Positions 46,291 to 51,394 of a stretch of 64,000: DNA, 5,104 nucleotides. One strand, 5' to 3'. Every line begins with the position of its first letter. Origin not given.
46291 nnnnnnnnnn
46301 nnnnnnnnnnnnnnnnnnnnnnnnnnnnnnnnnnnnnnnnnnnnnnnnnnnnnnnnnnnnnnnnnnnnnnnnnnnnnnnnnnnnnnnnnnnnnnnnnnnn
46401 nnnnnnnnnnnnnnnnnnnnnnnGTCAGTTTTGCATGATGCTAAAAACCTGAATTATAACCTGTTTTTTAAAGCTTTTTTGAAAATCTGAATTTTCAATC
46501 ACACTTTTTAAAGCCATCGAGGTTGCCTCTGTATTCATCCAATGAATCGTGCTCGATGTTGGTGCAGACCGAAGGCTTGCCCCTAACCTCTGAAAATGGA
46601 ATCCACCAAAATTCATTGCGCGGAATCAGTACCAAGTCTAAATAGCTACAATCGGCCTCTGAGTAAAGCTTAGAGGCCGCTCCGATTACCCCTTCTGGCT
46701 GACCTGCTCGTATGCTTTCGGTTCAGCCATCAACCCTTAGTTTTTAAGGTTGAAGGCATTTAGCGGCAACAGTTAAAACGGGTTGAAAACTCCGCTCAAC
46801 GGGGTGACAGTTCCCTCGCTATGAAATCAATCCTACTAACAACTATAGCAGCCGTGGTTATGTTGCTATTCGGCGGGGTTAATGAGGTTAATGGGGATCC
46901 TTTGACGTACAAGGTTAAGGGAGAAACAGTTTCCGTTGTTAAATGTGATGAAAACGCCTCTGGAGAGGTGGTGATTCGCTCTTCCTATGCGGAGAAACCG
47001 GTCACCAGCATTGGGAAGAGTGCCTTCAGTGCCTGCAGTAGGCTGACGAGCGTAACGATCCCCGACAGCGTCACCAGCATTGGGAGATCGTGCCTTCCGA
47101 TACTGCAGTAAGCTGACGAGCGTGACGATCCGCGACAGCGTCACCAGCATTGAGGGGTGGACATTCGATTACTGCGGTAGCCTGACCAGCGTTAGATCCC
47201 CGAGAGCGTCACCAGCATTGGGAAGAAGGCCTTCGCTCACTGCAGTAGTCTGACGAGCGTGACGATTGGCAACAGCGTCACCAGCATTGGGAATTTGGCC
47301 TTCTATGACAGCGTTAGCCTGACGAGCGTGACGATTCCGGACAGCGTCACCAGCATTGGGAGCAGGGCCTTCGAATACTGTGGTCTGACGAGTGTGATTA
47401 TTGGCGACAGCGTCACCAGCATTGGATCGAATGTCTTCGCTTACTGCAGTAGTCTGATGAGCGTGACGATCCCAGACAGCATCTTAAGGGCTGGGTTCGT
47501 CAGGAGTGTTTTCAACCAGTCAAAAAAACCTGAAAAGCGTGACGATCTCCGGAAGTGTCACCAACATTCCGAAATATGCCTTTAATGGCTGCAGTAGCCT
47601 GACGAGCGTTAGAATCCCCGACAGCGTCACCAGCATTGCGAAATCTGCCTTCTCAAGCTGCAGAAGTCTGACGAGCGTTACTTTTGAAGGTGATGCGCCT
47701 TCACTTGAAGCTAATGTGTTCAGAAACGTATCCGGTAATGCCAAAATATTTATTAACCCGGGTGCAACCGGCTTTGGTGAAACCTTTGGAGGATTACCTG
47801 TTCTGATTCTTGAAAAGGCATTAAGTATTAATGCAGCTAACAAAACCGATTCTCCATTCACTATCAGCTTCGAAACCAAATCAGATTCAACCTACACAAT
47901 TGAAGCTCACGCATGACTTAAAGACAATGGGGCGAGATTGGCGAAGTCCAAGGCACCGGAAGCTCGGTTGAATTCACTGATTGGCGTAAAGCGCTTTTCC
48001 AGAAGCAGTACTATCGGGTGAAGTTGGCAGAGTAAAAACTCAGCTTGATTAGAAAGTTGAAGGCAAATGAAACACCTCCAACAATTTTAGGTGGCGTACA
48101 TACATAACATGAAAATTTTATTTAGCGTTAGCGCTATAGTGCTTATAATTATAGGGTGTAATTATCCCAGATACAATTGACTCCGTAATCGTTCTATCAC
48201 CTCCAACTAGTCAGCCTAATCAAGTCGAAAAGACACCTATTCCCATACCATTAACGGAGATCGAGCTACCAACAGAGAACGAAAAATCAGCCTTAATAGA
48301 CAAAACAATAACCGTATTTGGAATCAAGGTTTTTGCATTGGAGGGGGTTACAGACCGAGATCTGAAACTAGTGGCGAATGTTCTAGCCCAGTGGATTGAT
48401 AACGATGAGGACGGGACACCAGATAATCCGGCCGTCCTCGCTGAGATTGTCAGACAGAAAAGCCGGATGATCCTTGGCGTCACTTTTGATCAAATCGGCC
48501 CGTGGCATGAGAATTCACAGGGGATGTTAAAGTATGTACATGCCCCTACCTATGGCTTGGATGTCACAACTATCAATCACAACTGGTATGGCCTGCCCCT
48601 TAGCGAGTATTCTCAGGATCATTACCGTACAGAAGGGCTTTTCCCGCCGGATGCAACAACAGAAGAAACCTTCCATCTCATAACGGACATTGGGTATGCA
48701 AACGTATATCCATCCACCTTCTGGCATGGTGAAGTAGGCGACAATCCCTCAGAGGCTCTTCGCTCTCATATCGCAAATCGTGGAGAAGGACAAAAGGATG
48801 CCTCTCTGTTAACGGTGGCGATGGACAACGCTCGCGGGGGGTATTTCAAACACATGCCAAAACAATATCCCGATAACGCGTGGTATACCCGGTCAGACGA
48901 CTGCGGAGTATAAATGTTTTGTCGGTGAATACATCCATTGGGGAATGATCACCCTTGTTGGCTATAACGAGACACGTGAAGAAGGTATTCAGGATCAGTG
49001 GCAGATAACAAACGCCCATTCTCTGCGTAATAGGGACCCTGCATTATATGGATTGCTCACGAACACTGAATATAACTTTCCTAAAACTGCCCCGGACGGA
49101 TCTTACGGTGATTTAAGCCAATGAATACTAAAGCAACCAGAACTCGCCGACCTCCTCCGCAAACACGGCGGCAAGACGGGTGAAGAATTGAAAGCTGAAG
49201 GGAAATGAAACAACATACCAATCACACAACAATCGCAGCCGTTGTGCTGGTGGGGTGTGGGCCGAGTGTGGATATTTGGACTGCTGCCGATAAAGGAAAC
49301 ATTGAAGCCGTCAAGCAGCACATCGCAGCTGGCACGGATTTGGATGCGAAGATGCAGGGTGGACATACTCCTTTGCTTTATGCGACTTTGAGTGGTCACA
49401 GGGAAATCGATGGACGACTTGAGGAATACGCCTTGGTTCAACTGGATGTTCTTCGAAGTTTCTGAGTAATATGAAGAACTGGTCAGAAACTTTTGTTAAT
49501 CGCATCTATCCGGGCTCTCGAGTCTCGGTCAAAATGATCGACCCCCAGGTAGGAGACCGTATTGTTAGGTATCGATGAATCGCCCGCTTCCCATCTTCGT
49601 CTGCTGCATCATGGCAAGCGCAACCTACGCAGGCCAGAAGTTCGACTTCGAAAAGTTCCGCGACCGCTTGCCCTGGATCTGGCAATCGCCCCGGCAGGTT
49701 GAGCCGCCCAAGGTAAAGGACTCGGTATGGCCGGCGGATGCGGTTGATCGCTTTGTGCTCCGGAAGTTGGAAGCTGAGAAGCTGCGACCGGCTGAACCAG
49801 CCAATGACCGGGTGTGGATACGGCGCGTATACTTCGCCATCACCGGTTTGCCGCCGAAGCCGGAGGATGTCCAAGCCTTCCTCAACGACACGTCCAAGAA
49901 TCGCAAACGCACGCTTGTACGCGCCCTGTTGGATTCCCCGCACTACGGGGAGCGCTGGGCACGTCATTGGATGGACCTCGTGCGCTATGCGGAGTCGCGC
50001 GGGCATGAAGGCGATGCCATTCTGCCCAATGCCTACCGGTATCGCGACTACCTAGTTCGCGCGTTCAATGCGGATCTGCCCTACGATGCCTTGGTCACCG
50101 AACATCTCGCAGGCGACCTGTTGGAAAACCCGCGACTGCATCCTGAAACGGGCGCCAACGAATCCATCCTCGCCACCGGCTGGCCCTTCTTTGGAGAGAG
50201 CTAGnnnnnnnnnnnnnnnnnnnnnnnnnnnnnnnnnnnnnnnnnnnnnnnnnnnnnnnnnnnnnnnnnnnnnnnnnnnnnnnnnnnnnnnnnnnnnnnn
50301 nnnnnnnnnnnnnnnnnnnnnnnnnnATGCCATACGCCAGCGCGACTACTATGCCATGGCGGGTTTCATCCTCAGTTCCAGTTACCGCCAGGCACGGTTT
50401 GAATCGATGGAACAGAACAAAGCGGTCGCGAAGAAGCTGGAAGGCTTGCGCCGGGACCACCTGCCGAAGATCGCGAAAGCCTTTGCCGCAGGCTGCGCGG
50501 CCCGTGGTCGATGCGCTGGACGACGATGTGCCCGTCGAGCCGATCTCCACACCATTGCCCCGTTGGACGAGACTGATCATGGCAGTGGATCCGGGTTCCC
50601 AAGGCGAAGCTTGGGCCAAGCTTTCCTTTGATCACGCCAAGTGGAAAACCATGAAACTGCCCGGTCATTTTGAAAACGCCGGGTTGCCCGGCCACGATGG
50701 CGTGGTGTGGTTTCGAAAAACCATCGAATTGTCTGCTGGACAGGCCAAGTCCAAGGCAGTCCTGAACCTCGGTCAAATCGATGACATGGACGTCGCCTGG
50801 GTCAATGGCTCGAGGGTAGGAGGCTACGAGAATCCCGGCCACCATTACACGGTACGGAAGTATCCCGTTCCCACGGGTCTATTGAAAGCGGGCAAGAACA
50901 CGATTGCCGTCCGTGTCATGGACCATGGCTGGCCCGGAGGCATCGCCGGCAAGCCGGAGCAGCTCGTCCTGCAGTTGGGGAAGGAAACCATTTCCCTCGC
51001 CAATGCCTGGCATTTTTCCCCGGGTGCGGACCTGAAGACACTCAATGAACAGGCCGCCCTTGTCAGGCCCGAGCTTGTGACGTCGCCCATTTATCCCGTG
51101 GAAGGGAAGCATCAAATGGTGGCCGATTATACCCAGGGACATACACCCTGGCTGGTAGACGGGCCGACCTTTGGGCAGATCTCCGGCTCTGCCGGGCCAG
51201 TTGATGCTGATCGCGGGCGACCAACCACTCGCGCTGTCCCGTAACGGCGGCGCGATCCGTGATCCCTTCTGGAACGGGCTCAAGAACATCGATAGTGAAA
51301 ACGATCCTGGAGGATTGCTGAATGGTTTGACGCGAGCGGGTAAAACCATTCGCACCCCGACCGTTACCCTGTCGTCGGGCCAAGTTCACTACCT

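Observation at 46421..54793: Imperfect 17-bp direct repeats mimic a gene 3' end and bracket an 8.3-kb insertion that seems to have split a PSD1/DUF1501 operon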

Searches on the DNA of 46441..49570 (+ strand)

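Call 78: search_dna_similar(query=window:46441-49570:+, collection=phages, mode=distant, max_rows=8)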
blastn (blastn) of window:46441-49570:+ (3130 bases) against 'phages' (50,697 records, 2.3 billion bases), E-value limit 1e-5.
Records with a match: 1; places in all: 5; records where one place covers at least 80% of the query: 0.
Best place of each record, by identity: 60-80% 1.
By first word of the organism name: Caudoviricetes 1.
By host as written in the record: Bos mutus 1.
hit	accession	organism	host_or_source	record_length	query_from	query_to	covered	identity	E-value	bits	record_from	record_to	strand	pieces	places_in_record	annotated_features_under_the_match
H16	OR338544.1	Caudoviricetes sp.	Bos mutus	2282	561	919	11%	64.5%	1e-6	64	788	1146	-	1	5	hypothetical protein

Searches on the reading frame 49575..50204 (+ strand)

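Call 9: search_protein_families(library=pfam, proteins=[window:49575-50204:+], max_evalue=0.01)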
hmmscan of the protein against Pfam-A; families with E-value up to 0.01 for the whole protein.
window:49575-50204:+ (209 aa): 1 family
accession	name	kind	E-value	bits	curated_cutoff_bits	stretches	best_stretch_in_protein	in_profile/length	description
PF07583.16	PSCyt2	-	8.4e-52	176.6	29.8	1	57-202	2-140/209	Protein of unknown function (DUF1549)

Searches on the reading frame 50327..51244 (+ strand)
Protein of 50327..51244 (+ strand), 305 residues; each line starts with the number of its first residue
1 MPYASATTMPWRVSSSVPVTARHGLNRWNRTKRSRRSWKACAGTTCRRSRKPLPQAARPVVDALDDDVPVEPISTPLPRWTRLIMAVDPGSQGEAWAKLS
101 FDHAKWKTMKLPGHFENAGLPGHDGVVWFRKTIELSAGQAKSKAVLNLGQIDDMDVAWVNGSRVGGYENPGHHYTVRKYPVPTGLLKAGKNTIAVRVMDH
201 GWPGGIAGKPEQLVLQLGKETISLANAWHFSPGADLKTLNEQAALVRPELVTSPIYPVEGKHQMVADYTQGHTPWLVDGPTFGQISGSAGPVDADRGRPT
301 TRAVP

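Call 9: search_protein_families(library=pfam, proteins=[window:50327-51244:+], max_evalue=0.01)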
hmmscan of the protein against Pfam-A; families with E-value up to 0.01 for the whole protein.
window:50327-51244:+ (305 aa): 4 families
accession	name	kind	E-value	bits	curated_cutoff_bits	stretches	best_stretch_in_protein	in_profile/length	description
PF02837.24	Glyco_hydro_2_N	-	5.7e-08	33.3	28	1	104-199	44-135/169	Glycosyl hydrolases family 2, sugar binding domain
PF13364.12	BetaGal_ABD2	-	2.9e-06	28.4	23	1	122-200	32-109/112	Beta-galactosidase second all-beta domain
PF21467.3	BetaGal_gal-bd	-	0.00036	21.1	27.3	1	127-191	2-62/62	Beta-galactosidase, galactose-binding domain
PF22666.2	Glyco_hydro_2_N2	-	0.0091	16.5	27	0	127-197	50-117/167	Glycosyl hydrolase 2 galactose-binding domain-like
